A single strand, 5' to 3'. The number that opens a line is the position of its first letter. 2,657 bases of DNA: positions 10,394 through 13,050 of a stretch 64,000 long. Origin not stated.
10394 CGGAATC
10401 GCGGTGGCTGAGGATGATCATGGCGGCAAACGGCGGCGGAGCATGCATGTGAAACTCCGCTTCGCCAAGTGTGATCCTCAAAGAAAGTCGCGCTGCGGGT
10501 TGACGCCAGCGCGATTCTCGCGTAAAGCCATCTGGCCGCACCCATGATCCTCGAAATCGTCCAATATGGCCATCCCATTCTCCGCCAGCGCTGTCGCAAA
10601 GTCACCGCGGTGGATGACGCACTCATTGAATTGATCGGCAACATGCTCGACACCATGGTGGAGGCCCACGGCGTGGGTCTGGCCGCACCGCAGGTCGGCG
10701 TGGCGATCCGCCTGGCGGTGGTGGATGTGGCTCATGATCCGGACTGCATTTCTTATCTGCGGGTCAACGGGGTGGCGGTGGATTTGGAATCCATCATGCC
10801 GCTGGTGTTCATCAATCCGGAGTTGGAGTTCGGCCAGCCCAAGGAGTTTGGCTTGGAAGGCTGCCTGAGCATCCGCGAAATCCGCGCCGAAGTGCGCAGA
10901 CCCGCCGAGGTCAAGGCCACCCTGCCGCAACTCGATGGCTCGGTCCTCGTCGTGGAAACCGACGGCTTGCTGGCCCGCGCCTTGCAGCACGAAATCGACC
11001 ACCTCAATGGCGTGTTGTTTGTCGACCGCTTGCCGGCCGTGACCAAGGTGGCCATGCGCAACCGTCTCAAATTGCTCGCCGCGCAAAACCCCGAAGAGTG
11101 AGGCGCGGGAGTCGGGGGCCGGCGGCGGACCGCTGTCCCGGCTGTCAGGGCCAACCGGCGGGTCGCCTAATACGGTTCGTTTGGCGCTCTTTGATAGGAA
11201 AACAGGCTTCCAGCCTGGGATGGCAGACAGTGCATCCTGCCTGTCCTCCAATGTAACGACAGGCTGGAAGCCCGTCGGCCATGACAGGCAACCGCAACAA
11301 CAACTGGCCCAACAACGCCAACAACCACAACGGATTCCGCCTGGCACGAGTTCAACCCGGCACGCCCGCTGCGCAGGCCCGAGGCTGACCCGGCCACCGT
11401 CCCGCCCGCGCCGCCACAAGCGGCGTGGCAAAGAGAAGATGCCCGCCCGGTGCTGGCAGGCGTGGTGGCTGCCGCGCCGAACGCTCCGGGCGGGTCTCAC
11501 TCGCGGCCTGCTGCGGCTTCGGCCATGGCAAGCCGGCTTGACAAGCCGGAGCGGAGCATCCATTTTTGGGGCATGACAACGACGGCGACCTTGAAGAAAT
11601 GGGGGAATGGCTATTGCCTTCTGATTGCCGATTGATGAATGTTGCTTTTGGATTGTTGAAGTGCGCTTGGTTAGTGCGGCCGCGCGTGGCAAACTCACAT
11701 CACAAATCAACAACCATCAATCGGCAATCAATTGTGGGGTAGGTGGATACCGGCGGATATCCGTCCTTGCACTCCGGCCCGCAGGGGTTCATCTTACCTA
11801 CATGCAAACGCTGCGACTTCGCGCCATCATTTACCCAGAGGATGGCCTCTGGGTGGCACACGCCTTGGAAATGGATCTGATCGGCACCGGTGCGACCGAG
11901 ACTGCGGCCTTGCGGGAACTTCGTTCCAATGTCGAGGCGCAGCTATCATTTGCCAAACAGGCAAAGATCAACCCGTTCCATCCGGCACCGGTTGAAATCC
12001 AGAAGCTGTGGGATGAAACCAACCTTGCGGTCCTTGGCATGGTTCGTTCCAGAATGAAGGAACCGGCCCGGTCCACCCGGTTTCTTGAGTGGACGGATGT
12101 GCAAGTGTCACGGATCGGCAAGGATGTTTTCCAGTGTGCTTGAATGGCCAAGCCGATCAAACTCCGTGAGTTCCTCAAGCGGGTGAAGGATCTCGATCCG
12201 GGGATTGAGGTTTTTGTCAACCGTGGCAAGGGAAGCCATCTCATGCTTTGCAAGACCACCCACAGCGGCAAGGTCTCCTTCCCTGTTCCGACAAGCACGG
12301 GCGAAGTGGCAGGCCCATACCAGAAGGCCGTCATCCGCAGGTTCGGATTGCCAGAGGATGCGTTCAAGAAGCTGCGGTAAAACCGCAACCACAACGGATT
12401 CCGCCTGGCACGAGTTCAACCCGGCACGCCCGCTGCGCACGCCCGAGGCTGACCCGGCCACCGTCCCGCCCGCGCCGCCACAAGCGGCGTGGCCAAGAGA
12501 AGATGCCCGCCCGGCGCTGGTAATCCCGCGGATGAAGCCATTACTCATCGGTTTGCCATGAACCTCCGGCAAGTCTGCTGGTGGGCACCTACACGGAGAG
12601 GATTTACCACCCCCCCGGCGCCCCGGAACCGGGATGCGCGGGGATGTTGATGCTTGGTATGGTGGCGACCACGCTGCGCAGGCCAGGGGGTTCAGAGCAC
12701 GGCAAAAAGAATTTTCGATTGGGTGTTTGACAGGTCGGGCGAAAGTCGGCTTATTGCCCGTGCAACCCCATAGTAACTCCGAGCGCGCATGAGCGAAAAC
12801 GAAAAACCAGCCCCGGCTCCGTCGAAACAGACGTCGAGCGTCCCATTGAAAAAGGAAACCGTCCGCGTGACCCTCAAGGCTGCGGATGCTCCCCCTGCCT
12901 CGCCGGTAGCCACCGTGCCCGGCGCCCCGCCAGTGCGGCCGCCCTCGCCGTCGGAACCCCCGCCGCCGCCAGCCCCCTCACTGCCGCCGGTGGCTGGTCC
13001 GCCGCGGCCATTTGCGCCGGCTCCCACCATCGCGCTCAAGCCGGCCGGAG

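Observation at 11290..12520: Orphan DGR template-repeat-like sequence duplicated around a toxin-antitoxin cassette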

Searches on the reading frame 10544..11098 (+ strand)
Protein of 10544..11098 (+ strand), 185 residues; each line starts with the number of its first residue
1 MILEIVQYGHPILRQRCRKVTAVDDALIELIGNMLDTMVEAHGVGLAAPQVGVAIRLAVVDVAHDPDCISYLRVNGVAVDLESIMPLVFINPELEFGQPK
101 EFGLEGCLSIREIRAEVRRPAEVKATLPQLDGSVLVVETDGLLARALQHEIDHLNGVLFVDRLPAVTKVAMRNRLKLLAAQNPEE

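Call 14: search_protein_families(library=pfam, proteins=[window:10544-11098:+], max_evalue=0.1)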
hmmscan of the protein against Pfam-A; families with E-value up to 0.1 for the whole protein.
window:10544-11098:+ (185 aa): 1 family
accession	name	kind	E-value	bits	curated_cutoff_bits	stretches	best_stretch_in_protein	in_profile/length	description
PF01327.26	Pep_deformylase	-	1.3e-45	155.2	22.8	1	2-166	1-153/156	Polypeptide deformylase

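Call 34: find_encoding_contigs(protein=window:10544-11098:+, flank=3000, max_places=10)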
Protein window:10544-11098:+ (185 aa): 13 contigs read that carry it; 4 places shown.
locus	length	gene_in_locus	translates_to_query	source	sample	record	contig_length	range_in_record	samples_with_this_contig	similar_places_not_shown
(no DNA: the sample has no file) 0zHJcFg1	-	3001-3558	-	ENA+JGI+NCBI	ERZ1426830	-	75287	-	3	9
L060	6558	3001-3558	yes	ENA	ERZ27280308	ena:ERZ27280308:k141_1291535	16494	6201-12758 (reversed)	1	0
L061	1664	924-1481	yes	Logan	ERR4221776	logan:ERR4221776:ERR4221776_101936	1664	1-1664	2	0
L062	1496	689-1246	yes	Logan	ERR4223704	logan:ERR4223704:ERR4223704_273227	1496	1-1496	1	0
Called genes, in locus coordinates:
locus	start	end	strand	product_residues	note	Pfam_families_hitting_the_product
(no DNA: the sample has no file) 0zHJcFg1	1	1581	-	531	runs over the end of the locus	PF03023:MurJ, PF13440:Polysacc_synt_3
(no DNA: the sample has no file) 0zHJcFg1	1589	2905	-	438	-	PF00815:Histidinol_dh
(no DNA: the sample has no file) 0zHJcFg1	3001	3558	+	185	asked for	PF01327:Pep_deformylase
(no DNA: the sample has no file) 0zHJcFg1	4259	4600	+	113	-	-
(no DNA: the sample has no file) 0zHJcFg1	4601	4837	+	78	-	-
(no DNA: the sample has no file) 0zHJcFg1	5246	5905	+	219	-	-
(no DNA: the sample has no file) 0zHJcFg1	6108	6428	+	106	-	PF00085:Thioredoxin, PF13098:Thioredoxin_2, PF05768:Glrx-like (faint)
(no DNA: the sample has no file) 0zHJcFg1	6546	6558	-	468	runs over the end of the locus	PF01408:GFO_IDH_MocA, PF19051:GFO_IDH_MocA_C2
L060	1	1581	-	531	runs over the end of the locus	PF03023:MurJ, PF13440:Polysacc_synt_3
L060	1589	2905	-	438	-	PF00815:Histidinol_dh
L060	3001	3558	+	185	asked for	PF01327:Pep_deformylase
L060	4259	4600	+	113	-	-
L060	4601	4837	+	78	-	-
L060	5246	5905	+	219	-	-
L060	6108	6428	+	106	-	PF00085:Thioredoxin, PF13098:Thioredoxin_2, PF05768:Glrx-like (faint)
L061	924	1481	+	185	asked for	PF01327:Pep_deformylase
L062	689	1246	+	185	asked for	PF01327:Pep_deformylase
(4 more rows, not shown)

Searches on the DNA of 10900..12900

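Call 20: search_rna_families(source=window, start=10900, end=12900, threshold=evalue, max_evalue=10)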
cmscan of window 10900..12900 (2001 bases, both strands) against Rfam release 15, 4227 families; matches with E-value up to 10: 3.
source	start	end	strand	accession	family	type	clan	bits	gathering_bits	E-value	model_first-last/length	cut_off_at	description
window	11622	11730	-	RF03951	MIR7725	Gene; miRNA;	-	21.5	77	0.7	1-142/142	no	MIR7725 microRNA precursor family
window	12631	12686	+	RF02040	HOTTIP_1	Gene; lncRNA;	-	16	50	2.1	1-57/57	no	HOXA transcript at the distal tip, conserved region 1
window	11257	11352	-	RF02594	NsiR9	Gene; sRNA;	-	13.9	90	8.5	1-123/123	no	Nitrogen stress-induced RNA 9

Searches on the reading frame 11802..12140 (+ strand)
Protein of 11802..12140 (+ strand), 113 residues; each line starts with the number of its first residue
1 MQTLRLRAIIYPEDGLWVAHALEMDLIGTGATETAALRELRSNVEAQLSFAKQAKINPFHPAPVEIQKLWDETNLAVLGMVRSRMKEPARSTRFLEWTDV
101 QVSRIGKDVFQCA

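Call 14: search_protein_families(library=pfam, proteins=[window:11802-12140:+], max_evalue=0.1)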
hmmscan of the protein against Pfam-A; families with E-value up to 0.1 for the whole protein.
window:11802-12140:+ (113 aa): 0 families

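Call 31: find_encoding_contigs(protein=window:11802-12140:+, flank=4000, max_places=10)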
Protein window:11802-12140:+ (113 aa): 11 contigs read that carry it; 4 places shown.
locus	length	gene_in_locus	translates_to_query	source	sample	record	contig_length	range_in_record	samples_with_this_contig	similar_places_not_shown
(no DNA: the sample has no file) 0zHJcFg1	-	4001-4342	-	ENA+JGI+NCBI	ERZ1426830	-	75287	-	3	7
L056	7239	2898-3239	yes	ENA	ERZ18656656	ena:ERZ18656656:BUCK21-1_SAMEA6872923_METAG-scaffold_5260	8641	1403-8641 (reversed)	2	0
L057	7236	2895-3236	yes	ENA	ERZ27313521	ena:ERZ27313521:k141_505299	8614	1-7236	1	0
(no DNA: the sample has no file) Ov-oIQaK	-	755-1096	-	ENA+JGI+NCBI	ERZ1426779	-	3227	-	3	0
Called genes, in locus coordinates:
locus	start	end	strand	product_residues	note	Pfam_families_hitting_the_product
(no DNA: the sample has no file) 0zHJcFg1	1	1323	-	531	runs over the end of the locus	PF03023:MurJ, PF13440:Polysacc_synt_3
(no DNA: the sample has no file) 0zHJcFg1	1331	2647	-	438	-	PF00815:Histidinol_dh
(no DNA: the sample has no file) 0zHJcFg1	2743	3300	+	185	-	PF01327:Pep_deformylase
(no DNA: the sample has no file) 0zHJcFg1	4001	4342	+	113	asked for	-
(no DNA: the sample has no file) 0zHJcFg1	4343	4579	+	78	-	-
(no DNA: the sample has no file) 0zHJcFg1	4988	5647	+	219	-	-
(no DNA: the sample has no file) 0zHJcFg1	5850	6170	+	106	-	PF00085:Thioredoxin, PF13098:Thioredoxin_2, PF05768:Glrx-like (faint)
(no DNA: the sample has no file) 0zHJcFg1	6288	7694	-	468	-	PF01408:GFO_IDH_MocA, PF19051:GFO_IDH_MocA_C2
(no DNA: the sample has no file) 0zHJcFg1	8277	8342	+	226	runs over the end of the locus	-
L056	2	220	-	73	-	?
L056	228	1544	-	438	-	PF00815:Histidinol_dh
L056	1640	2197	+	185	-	PF01327:Pep_deformylase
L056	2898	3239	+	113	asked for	-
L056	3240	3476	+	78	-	-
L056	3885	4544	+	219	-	-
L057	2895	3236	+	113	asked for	-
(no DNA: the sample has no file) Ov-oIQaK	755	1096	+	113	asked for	-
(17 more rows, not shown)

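Call 37: search_protein_families(library=ncbifam, proteins=[window:11802-12140:+], max_evalue=10)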
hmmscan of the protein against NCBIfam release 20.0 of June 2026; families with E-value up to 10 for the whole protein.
window:11802-12140:+ (113 aa): 0 families

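Call 39: search_solved_structures(query=window:11802-12140:+, max_evalue=10)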
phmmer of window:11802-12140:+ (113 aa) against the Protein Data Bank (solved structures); distinct sequences matched with E-value up to 10: 1.
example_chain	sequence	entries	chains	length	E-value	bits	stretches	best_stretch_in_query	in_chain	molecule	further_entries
1wv8_A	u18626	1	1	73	0.45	14.2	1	1-46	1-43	hypothetical protein TTHA1013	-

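Call 97: predict_structure(alignment_id=A3)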
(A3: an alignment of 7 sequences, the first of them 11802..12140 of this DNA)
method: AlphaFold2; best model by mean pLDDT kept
length: 113 residues; sequences in the alignment: 7
mean_pLDDT: 47.8   pTM: 0.34
mean pLDDT of the five models: 47.8, 43.4, 42.6, 41.2, 39.9
residues with pLDDT >= 90: 0; 70-90: 0; 50-70: 50; < 50: 63
segments of 3 or more residues with pLDDT < 50: 11-13, 15-18, 49-54, 56-63, 73-81, 83-85, 89-96, 101-113
pLDDT, mean of each block of 10 residues (from residue 1): 51 48 52 53 53 47 48 45 49 47 41 25
secondary structure, 60 per line:
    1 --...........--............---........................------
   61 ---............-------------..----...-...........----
elements in order: E3-13 E16-27 H31-54 H64-75 E95-97 H99-109

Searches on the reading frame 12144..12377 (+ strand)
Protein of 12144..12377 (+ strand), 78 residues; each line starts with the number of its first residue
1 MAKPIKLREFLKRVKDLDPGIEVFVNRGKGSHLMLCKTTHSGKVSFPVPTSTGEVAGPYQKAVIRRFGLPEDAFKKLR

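Call 14: search_protein_families(library=pfam, proteins=[window:12144-12377:+], max_evalue=0.1)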
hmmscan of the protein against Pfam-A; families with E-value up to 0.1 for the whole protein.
window:12144-12377:+ (78 aa): 0 families

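Call 30: find_encoding_contigs(protein=window:12144-12377:+, flank=4000, max_places=10)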
Protein window:12144-12377:+ (78 aa): 14 contigs read that carry it; 7 places shown.
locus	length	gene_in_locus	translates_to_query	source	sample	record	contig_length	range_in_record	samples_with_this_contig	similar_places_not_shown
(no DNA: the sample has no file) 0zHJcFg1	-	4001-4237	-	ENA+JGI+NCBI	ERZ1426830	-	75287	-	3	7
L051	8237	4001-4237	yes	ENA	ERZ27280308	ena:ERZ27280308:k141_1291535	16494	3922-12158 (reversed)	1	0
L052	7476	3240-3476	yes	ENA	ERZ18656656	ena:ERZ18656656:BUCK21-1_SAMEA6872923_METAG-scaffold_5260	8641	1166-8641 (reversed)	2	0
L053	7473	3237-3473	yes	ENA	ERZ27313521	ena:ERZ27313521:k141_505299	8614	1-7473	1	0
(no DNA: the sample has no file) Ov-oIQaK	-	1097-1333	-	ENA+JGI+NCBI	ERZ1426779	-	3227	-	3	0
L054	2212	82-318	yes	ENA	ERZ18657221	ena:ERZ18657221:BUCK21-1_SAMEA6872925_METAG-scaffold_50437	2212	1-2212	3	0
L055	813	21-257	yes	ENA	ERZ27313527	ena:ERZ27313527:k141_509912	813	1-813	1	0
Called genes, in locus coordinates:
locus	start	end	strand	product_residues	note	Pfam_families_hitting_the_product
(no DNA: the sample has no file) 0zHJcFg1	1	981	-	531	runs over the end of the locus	PF03023:MurJ, PF13440:Polysacc_synt_3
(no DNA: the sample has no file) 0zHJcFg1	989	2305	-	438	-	PF00815:Histidinol_dh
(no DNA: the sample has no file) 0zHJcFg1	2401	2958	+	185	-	PF01327:Pep_deformylase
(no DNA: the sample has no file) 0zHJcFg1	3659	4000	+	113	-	-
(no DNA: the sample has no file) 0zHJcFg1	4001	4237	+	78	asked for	-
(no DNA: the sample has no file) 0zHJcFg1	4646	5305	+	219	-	-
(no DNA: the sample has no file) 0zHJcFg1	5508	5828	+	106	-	PF00085:Thioredoxin, PF13098:Thioredoxin_2, PF05768:Glrx-like (faint)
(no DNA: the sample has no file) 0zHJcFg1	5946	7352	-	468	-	PF01408:GFO_IDH_MocA, PF19051:GFO_IDH_MocA_C2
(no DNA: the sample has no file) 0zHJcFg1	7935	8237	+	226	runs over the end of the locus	-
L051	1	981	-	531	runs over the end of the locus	PF03023:MurJ, PF13440:Polysacc_synt_3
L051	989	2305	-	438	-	PF00815:Histidinol_dh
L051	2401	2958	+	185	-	PF01327:Pep_deformylase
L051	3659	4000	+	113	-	-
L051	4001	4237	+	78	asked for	-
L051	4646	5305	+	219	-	-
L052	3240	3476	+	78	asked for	-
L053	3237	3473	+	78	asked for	-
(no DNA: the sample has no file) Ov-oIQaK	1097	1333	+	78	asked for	-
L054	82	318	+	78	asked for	-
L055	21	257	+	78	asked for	-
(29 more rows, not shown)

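Call 37: search_protein_families(library=ncbifam, proteins=[window:12144-12377:+], max_evalue=10)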
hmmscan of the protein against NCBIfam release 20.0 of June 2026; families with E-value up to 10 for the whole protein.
window:12144-12377:+ (78 aa): 0 families

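Call 38: search_solved_structures(query=window:12144-12377:+, max_evalue=10)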
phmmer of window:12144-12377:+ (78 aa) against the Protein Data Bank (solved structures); distinct sequences matched with E-value up to 10: 6.
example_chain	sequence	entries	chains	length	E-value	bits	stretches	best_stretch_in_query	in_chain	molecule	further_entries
6edi_A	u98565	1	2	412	0.55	13.7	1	37-76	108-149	Glucokinase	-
2dmz_A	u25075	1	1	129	0.59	13.6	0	21-59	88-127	InaD-like protein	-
3t22_A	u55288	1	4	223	1.2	12.6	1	34-72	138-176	Redox-sensitive transcriptional activator OxyR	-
3uki_A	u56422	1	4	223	1.3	12.5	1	34-72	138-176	OxyR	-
3ho7_A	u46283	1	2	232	1.4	12.4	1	34-72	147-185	OxyR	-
2v2q_A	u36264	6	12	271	1.5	12.3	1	25-77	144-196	4-DIPHOSPHOCYTIDYL-2-C-METHYL-D-ERYTHRITOL KINASE | 4-DIPHOSPHOCYTIDYL-2C-METHYL-D-ERYTHRITOL KINASE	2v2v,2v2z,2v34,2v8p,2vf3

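Call 40: find_homologous_proteins(query=window:12144-12377:+, max_evalue=0.001)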
Query window:12144-12377:+ (78 aa): 40 proteins with E <= 0.001 among 40 candidates.
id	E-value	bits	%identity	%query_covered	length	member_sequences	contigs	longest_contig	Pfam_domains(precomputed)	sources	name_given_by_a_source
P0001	7.3e-38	145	85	100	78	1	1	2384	-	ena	-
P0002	1.7e-36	141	85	100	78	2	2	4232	-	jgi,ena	jgi:hypothetical protein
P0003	4.5e-36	140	84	97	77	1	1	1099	-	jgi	jgi:hypothetical protein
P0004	1.7e-35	138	83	97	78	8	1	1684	-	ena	-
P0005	6.1e-35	136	83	97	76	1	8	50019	-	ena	-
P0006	2.2e-34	134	80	97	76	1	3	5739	-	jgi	jgi:hypothetical protein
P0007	3.9e-34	133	78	97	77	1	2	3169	-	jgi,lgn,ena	-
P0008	1.6e-33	131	78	97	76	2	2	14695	-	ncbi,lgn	-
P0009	3.1e-33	131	79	97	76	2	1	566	-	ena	-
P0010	4.3e-33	130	78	97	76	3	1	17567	-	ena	-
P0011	4.7e-33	130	78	97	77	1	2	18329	-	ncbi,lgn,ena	-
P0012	6.1e-33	130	79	97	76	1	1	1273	-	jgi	jgi:hypothetical protein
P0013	1.7e-32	128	79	97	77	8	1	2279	-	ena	-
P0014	2.9e-32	127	74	100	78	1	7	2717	-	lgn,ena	-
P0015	4.4e-32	127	78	97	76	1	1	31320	-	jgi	jgi:hypothetical protein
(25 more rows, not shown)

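Call 41: find_encoding_contigs(protein=P0005, flank=3000, max_places=4)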
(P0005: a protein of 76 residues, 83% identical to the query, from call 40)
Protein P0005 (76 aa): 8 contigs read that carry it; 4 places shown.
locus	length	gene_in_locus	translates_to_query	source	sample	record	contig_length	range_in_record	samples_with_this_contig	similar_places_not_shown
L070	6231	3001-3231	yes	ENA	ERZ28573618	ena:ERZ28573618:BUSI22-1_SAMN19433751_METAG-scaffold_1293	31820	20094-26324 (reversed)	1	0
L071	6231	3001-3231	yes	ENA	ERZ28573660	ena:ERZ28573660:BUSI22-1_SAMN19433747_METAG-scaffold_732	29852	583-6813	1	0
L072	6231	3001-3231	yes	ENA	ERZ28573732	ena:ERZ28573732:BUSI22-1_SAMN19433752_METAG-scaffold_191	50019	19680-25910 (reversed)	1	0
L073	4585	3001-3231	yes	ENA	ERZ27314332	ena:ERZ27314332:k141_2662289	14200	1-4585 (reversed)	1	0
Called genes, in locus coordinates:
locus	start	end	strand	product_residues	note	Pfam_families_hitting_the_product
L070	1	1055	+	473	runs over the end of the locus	PF00425:Chorismate_bind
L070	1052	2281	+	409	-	PF00654:Voltage_CLC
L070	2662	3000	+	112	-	-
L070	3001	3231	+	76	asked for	-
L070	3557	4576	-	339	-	PF03629:SASA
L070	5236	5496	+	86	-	-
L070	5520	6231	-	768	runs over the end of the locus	PF07090:GATase1_like (faint)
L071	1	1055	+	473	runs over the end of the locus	PF00425:Chorismate_bind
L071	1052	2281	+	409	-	PF00654:Voltage_CLC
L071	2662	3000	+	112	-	-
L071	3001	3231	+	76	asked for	-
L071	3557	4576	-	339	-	PF03629:SASA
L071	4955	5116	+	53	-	-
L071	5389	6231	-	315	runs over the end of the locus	-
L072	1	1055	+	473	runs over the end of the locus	PF00425:Chorismate_bind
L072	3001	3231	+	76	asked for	-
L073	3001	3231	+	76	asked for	-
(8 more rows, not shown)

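Call 42: find_encoding_contigs(protein=P0002, flank=3000, max_places=4)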
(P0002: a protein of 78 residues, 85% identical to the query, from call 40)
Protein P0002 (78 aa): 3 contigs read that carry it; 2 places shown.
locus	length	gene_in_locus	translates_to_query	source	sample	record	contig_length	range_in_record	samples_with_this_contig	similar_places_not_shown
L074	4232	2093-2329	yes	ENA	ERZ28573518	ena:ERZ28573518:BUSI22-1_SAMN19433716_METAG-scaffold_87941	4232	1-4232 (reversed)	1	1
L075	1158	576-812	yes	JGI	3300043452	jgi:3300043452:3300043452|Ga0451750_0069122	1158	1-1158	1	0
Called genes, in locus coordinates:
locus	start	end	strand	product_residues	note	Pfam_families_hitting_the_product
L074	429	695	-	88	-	PF03683:UPF0175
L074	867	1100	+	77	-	-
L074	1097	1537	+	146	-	PF01850:PIN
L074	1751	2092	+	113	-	-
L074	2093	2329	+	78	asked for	-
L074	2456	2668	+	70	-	-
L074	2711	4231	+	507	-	?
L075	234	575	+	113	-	-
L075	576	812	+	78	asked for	-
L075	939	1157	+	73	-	?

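Call 43: find_encoding_contigs(protein=P0015, flank=3000, max_places=4)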
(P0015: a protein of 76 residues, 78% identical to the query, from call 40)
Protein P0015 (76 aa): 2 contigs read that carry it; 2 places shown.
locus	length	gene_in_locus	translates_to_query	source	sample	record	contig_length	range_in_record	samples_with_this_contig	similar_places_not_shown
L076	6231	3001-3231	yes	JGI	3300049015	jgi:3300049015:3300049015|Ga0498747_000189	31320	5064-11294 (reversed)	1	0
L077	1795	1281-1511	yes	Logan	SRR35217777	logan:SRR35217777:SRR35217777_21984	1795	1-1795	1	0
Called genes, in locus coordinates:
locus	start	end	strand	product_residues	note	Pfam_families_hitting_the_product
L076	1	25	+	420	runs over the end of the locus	PF00425:Chorismate_bind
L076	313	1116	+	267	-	-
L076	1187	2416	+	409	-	PF00654:Voltage_CLC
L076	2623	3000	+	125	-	-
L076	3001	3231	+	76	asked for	-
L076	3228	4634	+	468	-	PF00999:Na_H_Exchanger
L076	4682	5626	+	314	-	-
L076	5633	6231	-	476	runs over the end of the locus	PF13091:PLDc_2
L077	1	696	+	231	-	?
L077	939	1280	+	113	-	-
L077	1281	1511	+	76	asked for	-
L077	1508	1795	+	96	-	?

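Call 85: find_encoding_contigs(protein=P0004, flank=3000, max_places=5)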
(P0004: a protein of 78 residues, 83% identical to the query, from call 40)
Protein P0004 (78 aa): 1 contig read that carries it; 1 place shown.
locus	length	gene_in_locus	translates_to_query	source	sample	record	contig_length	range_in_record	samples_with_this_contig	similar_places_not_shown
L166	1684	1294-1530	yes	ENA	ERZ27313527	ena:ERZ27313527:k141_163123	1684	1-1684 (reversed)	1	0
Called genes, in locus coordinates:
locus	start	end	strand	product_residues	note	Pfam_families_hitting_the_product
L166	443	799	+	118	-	PF05635:23S_rRNA_IVP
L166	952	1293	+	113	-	-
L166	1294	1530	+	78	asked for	-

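Call 86: find_encoding_contigs(protein=P0001, flank=3000, max_places=5)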
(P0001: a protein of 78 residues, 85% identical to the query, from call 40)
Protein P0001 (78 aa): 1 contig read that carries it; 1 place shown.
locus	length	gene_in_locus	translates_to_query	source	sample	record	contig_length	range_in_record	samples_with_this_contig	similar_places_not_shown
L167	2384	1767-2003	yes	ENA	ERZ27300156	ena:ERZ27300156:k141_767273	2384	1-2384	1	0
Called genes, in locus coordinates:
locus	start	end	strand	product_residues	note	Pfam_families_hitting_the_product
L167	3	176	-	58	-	?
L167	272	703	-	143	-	-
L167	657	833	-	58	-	-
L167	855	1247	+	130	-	-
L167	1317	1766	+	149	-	-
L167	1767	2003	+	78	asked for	-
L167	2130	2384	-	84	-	?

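Call 88: predict_structure(alignment_id=A2)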
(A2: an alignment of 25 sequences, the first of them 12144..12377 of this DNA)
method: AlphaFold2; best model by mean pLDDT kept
length: 78 residues; sequences in the alignment: 25
mean_pLDDT: 85.6   pTM: 0.74
mean pLDDT of the five models: 85.6, 85.2, 84.9, 84.1, 83.8
residues with pLDDT >= 90: 44; 70-90: 24; 50-70: 9; < 50: 1
segments of 3 or more residues with pLDDT < 50: none
pLDDT, mean of each block of 10 residues (from residue 1): 85 93 73 86 88 88 93 78
secondary structure, 60 per line:
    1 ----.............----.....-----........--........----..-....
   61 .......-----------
elements in order: H7-17 E22-26 E32-39 E42-49 H57-67

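Call 93: fold_search(model_id=the predicted structure, library=pdb)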
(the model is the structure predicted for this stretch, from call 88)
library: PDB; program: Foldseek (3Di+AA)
matches with E <= 10: 761; with E <= 0.001: 0
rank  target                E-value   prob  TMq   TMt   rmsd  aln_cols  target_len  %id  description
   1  4p78_C                4.3e-02  0.98  0.52  0.59   3.5        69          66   20  HicA3 and HicB3 toxin-antitoxin complex (released 2014-08-27)
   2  2l3c_MODEL_1_A        2.0e-01  0.47  0.34  0.35   5.4        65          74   11  Solution structure of ADAR2 dsRBM1 bound to LSL RNA (released 2010-10-27)
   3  1zs7                  4.6e-01  0.18  0.24  0.12   9.6        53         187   15  The structure of gene product APE0525 from Aeropyrum pernix (released 2005-07-05)
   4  2hjj_MODEL_1_A        4.9e-01  0.47  0.42  0.46   4.5        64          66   20  Solution NMR structure of protein ykfF from Escherichia coli. Northeast Structural Genomics target ER397. (released 2006-08-29)
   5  2idj_C                5.2e-01  0.20  0.33  0.13   9.5        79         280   13  Crystal Structure of Rat Glycine N-Methyltransferase Apoprotein, Monoclinic Form (released 2006-12-19)
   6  2l3j_MODEL_1_A        6.3e-01  0.16  0.33  0.17  10.3        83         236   11  The solution structure of the ADAR2 dsRBM-RNA complex reveals a sequence-specific read out of the minor groove (released 2010-10-27)
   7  8fs6_G                6.7e-01  0.30  0.34  0.12   5.5        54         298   15  Structure of S. cerevisiae Rad24-RFC loading the 9-1-1 clamp onto a 10-nt gapped DNA in step 4 (partially closed 9-1-1 (released 2023-06-14)
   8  2cx0                  6.7e-01  0.14  0.23  0.12   9.6        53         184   15  Crystal structure of a PUA domain (APE0525) from the Aeropyrum pernix K1 (sulfate complex) (released 2005-12-27)
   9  6igm_E                6.7e-01  0.09  0.25  0.07  21.6        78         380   15  Cryo-EM Structure of Human SRCAP Complex (released 2019-07-24)
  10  1r8y_A                7.1e-01  0.16  0.32  0.13   9.5        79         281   13  Crystal Structure of Mouse Glycine N-Methyltransferase (Monoclinic Form) (released 2004-09-21)
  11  6cx3                  7.5e-01  0.41  0.34  0.13   4.5        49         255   16  S179T Mutant of Yeast PCNA (released 2018-04-11)
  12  6h4n_x                8.0e-01  0.35  0.42  0.37   4.7        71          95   15  Structure of a hibernating 100S ribosome reveals an inactive conformation of the ribosomal protein S1 - 70S Hibernatin (released 2018-09-05)
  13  5vw1_B                8.5e-01  0.33  0.44  0.41   4.4        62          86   11  Crystal structure of SpyCas9-sgRNA-AcrIIA4 ternary complex (released 2017-06-28)
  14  1r8y_F                8.5e-01  0.15  0.32  0.12   9.5        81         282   12  Crystal Structure of Mouse Glycine N-Methyltransferase (Monoclinic Form) (released 2004-09-21)
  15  7stb_F                9.6e-01  0.30  0.37  0.13   5.4        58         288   14  Closed state of Rad24-RFC:9-1-1 bound to a 5' ss/dsDNA junction (released 2022-03-23)
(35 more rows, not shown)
